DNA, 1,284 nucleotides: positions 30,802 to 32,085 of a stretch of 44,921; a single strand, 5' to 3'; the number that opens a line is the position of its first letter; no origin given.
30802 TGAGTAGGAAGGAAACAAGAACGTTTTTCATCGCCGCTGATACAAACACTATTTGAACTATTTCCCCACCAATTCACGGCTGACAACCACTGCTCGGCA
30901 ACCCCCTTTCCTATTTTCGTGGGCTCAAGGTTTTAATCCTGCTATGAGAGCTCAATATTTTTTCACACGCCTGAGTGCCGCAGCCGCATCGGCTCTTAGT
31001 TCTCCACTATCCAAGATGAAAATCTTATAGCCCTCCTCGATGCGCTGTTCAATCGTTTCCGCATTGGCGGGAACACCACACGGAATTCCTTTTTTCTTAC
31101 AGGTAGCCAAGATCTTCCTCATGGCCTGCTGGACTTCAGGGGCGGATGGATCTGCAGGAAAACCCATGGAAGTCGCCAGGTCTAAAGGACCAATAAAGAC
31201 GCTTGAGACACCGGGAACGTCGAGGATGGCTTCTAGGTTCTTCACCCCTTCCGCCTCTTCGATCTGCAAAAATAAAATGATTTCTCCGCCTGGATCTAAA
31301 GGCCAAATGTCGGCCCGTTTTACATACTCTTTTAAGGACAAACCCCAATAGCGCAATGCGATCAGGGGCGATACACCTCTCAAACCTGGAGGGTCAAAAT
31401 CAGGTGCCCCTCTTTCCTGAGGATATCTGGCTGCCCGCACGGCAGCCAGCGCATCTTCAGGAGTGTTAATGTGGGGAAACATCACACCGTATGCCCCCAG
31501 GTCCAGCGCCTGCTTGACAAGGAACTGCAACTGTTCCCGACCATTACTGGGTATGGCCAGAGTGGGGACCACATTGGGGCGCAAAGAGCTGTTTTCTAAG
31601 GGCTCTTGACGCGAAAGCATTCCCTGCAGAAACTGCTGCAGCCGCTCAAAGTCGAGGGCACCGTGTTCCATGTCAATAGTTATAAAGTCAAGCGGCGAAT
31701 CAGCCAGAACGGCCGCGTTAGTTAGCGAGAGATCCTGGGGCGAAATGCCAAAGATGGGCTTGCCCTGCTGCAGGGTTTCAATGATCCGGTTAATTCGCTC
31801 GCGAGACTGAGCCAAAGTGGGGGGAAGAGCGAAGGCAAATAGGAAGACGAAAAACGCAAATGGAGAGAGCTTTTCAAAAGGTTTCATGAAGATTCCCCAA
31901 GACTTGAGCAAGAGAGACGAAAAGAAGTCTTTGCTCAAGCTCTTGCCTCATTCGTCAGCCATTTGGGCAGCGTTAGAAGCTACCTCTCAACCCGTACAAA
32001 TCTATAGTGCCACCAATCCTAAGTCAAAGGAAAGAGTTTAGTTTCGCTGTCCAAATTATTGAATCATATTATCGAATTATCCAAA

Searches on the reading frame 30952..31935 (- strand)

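Call 28: search_protein_families(library=pfam, proteins=[window:30952-31935:-], max_evalue=0.00001)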
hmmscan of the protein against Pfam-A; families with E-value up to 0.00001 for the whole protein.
window:30952-31935:- (327 aa): 1 family
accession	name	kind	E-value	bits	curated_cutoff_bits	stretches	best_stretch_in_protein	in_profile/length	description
PF03328.21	HpcH_HpaI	-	1.4e-25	90.3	25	1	78-302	18-205/221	HpcH/HpaI aldolase/citrate lyase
